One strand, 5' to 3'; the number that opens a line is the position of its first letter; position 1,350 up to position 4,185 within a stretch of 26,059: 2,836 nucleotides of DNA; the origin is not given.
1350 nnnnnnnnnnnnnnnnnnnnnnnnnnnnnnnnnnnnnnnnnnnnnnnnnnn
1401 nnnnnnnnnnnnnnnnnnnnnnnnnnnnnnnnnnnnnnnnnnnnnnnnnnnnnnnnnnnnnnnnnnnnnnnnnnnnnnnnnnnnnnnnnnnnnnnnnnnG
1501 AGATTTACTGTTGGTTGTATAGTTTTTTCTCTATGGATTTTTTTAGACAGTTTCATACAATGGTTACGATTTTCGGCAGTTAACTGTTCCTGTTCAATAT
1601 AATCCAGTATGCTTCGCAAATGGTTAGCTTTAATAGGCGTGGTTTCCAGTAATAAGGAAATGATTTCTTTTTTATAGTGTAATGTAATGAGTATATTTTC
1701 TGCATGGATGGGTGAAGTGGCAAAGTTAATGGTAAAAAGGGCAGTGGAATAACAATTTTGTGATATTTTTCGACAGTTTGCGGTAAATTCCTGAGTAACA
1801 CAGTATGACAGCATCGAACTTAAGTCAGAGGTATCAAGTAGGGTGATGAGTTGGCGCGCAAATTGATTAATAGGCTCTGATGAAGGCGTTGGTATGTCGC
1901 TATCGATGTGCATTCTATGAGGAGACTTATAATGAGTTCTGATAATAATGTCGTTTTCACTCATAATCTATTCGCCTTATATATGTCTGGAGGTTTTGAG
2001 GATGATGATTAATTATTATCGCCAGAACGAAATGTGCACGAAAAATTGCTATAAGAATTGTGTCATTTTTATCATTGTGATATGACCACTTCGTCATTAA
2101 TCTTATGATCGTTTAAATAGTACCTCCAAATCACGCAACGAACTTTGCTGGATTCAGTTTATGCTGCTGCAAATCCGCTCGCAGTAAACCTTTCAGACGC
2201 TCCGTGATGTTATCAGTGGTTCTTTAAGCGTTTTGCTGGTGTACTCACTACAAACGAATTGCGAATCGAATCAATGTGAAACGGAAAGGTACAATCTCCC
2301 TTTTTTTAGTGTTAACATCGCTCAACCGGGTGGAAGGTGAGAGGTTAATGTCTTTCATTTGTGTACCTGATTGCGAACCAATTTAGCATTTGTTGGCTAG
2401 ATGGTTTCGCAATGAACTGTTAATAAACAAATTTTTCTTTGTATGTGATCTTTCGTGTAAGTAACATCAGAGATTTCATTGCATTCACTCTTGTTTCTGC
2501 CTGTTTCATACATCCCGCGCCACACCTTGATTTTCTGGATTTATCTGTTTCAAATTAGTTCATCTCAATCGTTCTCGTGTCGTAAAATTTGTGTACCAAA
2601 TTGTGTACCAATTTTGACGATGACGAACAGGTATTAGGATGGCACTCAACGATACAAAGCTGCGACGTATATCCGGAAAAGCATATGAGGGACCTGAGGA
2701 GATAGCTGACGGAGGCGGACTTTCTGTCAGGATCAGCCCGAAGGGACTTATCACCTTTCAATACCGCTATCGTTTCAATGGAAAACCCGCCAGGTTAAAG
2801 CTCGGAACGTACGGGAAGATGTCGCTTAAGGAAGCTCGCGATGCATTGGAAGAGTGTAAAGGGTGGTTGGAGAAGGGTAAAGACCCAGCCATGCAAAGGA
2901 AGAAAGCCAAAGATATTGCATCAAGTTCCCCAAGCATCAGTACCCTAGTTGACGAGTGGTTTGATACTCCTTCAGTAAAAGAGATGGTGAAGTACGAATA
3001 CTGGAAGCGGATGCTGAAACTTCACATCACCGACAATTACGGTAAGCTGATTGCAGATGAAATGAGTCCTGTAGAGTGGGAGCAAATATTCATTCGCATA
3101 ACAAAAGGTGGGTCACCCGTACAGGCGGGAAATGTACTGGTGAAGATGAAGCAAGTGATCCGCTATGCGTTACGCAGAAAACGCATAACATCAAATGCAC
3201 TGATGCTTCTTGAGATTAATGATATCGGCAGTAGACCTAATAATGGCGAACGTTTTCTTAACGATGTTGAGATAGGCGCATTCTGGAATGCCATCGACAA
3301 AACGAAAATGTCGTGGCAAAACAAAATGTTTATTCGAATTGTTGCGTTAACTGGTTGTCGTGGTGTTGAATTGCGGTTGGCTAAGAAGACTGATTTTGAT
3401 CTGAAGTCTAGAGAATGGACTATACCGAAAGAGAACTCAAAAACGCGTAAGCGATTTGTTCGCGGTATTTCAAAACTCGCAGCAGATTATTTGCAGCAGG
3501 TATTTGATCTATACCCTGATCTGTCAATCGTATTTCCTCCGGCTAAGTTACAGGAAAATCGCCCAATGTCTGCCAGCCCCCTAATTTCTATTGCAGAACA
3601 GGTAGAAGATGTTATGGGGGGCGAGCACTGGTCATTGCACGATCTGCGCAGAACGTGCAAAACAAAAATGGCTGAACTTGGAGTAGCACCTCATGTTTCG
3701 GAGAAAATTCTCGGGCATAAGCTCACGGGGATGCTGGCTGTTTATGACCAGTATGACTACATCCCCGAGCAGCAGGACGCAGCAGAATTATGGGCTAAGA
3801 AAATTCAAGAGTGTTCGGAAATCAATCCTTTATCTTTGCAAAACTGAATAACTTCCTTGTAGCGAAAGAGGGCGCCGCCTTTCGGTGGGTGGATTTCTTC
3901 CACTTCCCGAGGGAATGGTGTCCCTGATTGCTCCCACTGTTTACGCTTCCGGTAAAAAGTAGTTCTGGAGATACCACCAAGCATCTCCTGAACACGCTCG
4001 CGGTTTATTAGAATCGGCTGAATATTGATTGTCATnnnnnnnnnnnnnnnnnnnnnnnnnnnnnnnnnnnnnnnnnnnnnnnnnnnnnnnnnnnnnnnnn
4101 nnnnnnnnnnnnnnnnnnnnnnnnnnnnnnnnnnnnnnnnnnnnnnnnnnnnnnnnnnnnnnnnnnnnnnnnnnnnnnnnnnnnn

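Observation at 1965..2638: attL-proximal region: repeated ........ motifs, a 27-codon gene-remnant-like frame, and no tRNA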

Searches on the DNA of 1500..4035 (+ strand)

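Call 4: search_dna_similar(query=window:1500-4000:+, collection=ecoli_genomes, mode=near, max_rows=20)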
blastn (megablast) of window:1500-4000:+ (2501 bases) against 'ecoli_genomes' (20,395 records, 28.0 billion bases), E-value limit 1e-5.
Records with a match: 5426; places in all: 5432; records where one place covers at least 80% of the query: 70.
Genomes with a match: 5426 of 5426; with a place that covers at least 80% of the query: 70. Places per genome that has any: lowest 1, median 1, highest 2. On chromosomes: 5430 places; on plasmids: 2.
Best place of each record, by identity: >=99% 886; 95-99% 4540.
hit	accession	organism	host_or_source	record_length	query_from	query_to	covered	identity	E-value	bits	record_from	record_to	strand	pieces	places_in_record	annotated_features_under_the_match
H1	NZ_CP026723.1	Escherichia coli strain 266917_2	Homo sapiens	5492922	1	2501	100%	100.0%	0e+0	4614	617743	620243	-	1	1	tyrosine-type recombinase/integrase | espL1: type III secretion system effector EspL1 | hypothetical protein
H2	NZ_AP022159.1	Escherichia coli strain WP5-S18-ESBL-07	-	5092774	1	2501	100%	100.0%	0e+0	4614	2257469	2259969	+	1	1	tyrosine-type recombinase/integrase | espL1: type III secretion system effector EspL1 | hypothetical protein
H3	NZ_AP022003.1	Escherichia coli strain WP3-W18-ESBL-08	-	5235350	1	2501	100%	100.0%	0e+0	4614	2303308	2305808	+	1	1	tyrosine-type recombinase/integrase | espL1: type III secretion system effector EspL1 | hypothetical protein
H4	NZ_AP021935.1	Escherichia coli strain WP2-W18-ESBL-10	-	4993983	1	2501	100%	100.0%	0e+0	4614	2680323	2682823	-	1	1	tyrosine-type recombinase/integrase | espL1: type III secretion system effector EspL1 | hypothetical protein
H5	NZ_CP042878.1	Escherichia coli strain NMBU_W05E18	surface water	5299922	1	2501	100%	100.0%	0e+0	4614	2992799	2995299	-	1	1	tyrosine-type recombinase/integrase | espL1: type III secretion system effector EspL1 | hypothetical protein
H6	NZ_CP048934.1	Escherichia coli strain 190693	Homo sapiens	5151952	1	2501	100%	100.0%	0e+0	4614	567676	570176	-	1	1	tyrosine-type recombinase/integrase | espL1: type III secretion system effector EspL1 | hypothetical protein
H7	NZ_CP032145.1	Escherichia coli strain 15.TR.026_OXA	Larus michahellis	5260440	1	2501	100%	100.0%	0e+0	4614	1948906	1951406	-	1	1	tyrosine-type recombinase/integrase | espL1: type III secretion system effector EspL1 | hypothetical protein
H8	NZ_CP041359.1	Escherichia coli strain U1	missing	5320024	1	2501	100%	100.0%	0e+0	4614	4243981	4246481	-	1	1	tyrosine-type recombinase/integrase | espL1: type III secretion system effector EspL1 | hypothetical protein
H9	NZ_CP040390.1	Escherichia coli strain A1_136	Larus sp. (gull)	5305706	1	2501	100%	100.0%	0e+0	4614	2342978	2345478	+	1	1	tyrosine-type recombinase/integrase | espL1: type III secretion system effector EspL1 | hypothetical protein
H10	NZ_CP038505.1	Escherichia coli strain 28Eco12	Homo sapiens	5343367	1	2501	100%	100.0%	0e+0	4614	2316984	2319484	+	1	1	tyrosine-type recombinase/integrase | espL1: type III secretion system effector EspL1 | hypothetical protein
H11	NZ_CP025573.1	Escherichia coli strain E-1246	Homo sapiens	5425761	1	2501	100%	100.0%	0e+0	4614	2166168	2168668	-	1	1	tyrosine-type recombinase/integrase | espL1: type III secretion system effector EspL1 | hypothetical protein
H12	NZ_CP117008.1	Escherichia coli strain MLI109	Homo sapiens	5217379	1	2501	100%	100.0%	0e+0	4614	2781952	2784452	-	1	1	tyrosine-type recombinase/integrase | espL1: type III secretion system effector EspL1 | hypothetical protein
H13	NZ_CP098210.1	Escherichia coli strain Z0117EC0051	Canis lupus familiaris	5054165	1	2501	100%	100.0%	0e+0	4614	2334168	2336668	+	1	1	tyrosine-type recombinase/integrase | espL1: type III secretion system effector EspL1 | hypothetical protein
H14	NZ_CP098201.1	Escherichia coli strain Z0117EC0056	Canis lupus familiaris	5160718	1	2501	100%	100.0%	0e+0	4614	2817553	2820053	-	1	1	tyrosine-type recombinase/integrase | espL1: type III secretion system effector EspL1 | hypothetical protein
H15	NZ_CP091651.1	Escherichia coli strain KTa008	river water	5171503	1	2501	100%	100.0%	0e+0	4614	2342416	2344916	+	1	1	tyrosine-type recombinase/integrase | espL1: type III secretion system effector EspL1 | hypothetical protein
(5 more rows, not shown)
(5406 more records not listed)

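Call 7: get_annotated_region(hit=H2, flank=6000)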
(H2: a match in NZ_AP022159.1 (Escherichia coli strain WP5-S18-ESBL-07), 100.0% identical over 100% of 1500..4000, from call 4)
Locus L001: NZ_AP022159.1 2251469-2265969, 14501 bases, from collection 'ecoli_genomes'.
description: Escherichia coli strain WP5-S18-ESBL-07 chromosome, complete genome
organism: Escherichia coli strain WP5-S18-ESBL-07 (NCBI taxid 562)
replicon: chromosome; assembly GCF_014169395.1
host: -; source: -; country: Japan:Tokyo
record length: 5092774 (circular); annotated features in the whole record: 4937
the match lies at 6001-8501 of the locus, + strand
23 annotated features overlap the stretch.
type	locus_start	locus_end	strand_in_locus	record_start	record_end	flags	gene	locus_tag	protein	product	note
CDS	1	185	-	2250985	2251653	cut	hxpB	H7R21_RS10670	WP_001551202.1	hexitol phosphatase HxpB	-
CDS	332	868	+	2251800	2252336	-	yniB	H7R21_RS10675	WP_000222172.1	YniB family protein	-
CDS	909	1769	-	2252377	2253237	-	yniA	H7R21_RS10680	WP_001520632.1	fructosamine kinase family protein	-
CDS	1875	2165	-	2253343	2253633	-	ghoS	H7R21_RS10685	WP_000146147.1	type V toxin-antitoxin system endoribonuclease antitoxin GhoS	-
CDS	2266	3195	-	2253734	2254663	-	pfkB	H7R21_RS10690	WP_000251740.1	6-phosphofructokinase II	-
CDS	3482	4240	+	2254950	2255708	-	ydiY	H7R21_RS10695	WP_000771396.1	DUF481 domain-containing protein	-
CDS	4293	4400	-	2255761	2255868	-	yniD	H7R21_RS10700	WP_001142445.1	small membrane protein YniD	-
CDS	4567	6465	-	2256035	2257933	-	espL1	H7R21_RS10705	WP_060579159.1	type III secretion system effector EspL1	-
CDS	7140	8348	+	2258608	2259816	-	-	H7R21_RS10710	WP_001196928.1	tyrosine-type recombinase/integrase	-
CDS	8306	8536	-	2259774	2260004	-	-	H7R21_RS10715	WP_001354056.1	hypothetical protein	-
CDS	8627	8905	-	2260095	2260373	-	-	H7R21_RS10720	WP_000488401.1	DUF4222 domain-containing protein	-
CDS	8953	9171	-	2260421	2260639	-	-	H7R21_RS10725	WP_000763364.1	TraR/DksA family transcriptional regulator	-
CDS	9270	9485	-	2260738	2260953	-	-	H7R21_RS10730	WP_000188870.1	hypothetical protein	-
CDS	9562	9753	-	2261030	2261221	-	-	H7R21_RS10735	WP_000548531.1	DUF1382 family protein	-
CDS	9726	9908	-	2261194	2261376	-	-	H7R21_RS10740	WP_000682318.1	DUF1317 domain-containing protein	-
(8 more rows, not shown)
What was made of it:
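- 66..1964 (-): espL1 (arpB in K-12), host gene flanking the site. Annotated as espL1 in the matching genomes (calls 4, 7).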

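Call 8: search_dna_similar(query=window:1800-2700:+, collection=ecoli_genomes, mode=near, max_rows=40, rows=spread)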
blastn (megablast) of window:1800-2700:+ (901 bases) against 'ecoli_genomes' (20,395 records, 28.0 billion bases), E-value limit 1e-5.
Records with a match: 5426; places in all: 5436; records where one place covers at least 80% of the query: 73.
Genomes with a match: 5426 of 5426; with a place that covers at least 80% of the query: 73. Places per genome that has any: lowest 1, median 1, highest 2. On chromosomes: 5434 places; on plasmids: 2.
Best place of each record, by identity: >=99% 475; 95-99% 4951.
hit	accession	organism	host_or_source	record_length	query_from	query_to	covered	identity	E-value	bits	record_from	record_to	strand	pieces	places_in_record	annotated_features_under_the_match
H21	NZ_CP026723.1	Escherichia coli strain 266917_2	Homo sapiens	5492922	1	901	100%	100.0%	0e+0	1664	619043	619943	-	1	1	espL1: type III secretion system effector EspL1 | tyrosine-type recombinase/integrase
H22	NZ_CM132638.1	Escherichia coli strain ESBLEC_MG32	Homo sapiens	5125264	1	659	73%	100.0%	0e+0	1218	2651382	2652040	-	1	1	espL1: type III secretion system effector EspL1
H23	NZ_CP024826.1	Escherichia coli strain CREC-544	Homo sapiens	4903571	1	659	73%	99.2%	0e+0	1190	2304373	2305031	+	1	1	espL1: type III secretion system effector EspL1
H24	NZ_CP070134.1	Escherichia coli strain FDAARGOS_1281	Homo sapiens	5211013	1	659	73%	99.1%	0e+0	1184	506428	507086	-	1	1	espL1: type III secretion system effector EspL1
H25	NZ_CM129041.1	Escherichia coli strain 500010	Homo sapiens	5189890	1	659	73%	98.9%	0e+0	1179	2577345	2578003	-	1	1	espL1: type III secretion system effector EspL1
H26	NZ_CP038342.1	Escherichia coli O157:H7 strain H2495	Homo sapiens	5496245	1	659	73%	98.8%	0e+0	1173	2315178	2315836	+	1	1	espL1: type III secretion system effector EspL1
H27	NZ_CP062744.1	Escherichia coli O157:H7 strain Z1615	Bovine Faeces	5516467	1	659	73%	98.8%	0e+0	1173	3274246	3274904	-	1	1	espL1: type III secretion system effector EspL1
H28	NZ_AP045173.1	Escherichia coli strain JNEC-KY177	Homo sapiens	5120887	1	659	73%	98.8%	0e+0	1173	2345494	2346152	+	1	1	ShET2/EspL2 family type III secretion system effector toxin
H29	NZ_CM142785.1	Escherichia coli strain GPEC1209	chicken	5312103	1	659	73%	98.6%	0e+0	1168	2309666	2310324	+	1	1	espL1: type III secretion system effector EspL1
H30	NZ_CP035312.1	Escherichia coli strain D72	pig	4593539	1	659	73%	98.0%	0e+0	1146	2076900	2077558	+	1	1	espL1: type III secretion system effector EspL1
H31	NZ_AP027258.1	Escherichia coli strain JNE151685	Homo sapiens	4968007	1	659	73%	97.7%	0e+0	1134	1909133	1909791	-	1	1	espL1: type III secretion system effector EspL1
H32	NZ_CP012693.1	Escherichia coli strain FORC_028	Homo sapiens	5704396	1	659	73%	97.4%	0e+0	1123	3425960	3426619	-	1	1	espL1: type III secretion system effector EspL1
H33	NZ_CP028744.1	Escherichia coli strain A31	Rattus fuscipes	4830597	1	659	73%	97.4%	0e+0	1123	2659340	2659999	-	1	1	espL1: type III secretion system effector EspL1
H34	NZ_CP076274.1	Escherichia coli strain P393-F10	Homo sapiens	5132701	1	659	73%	97.4%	0e+0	1123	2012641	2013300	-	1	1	espL1: type III secretion system effector EspL1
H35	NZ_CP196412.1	Escherichia coli strain W12-1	Bos taurus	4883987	1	659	73%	97.4%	0e+0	1123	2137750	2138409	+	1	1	espL1: type III secretion system effector EspL1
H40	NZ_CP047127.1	Escherichia coli K-12 strain K-12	not applicable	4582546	1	659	73%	97.3%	0e+0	1118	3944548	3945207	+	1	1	espL1: type III secretion system effector EspL1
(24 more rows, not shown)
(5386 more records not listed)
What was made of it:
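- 1965..2435 (.): Host espL1-thrS intergenic DNA left of the core. It is not phage and not part of the functional attL apart from its last bases. All 5426 E. coli genomes match the query, and in all but one of the 40 sampled rows the match runs through window 2458 (call 8).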

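Call 9: get_annotated_region(hit=H40, flank=2500)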
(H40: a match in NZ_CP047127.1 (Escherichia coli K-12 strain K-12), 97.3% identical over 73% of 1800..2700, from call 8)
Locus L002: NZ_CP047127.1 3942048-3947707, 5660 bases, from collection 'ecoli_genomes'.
description: Escherichia coli K-12 chromosome, complete genome
organism: Escherichia coli K-12 strain K-12 (NCBI taxid 83333)
replicon: chromosome; assembly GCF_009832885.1
host: not applicable; source: -; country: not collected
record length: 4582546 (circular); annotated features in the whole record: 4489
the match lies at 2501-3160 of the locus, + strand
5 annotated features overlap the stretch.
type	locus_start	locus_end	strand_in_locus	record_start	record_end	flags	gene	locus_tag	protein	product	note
CDS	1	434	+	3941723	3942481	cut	ydiY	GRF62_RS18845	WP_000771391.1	DUF481 domain-containing protein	-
CDS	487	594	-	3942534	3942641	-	yniD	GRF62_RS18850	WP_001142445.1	small membrane protein YniD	-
CDS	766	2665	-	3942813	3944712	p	espL1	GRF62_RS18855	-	type III secretion system effector EspL1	frameshifted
CDS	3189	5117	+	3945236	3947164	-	thrS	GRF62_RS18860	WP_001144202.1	threonine--tRNA ligase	-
CDS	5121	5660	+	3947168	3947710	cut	infC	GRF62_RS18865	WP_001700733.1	translation initiation factor IF-3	-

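Call 15: search_dna_similar(query=window:2459-4035:+, collection=phages, mode=near, max_rows=30)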
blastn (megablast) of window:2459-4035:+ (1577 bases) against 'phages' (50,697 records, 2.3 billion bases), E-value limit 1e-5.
No match.
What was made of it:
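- The E. coli element has no close relative among sequenced free phages (call 15), so its activity is unproven.
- Tried and rejected: Megablast of P' arm plus int against sequenced phages: no match (call 15).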

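Call 24: get_annotated_region(hit=H22, flank=1200)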
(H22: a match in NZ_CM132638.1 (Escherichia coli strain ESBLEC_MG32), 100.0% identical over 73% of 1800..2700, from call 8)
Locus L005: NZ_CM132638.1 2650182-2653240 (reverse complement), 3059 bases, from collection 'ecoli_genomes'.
description: Escherichia coli strain ESBLEC_MG32 chromosome, whole genome shotgun sequence
organism: Escherichia coli strain ESBLEC_MG32 (NCBI taxid 562)
replicon: chromosome; assembly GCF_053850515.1
host: Homo sapiens; source: Rectal swab; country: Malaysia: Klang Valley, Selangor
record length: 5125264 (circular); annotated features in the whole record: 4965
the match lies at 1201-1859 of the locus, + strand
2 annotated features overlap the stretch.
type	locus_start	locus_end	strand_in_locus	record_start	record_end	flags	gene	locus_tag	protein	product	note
CDS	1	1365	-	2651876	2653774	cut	espL1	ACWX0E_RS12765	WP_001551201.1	type III secretion system effector EspL1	-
CDS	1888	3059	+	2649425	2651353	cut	thrS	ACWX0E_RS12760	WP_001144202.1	threonine--tRNA ligase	-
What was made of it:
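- It is unannotated everywhere (calls 7, 9, 24).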
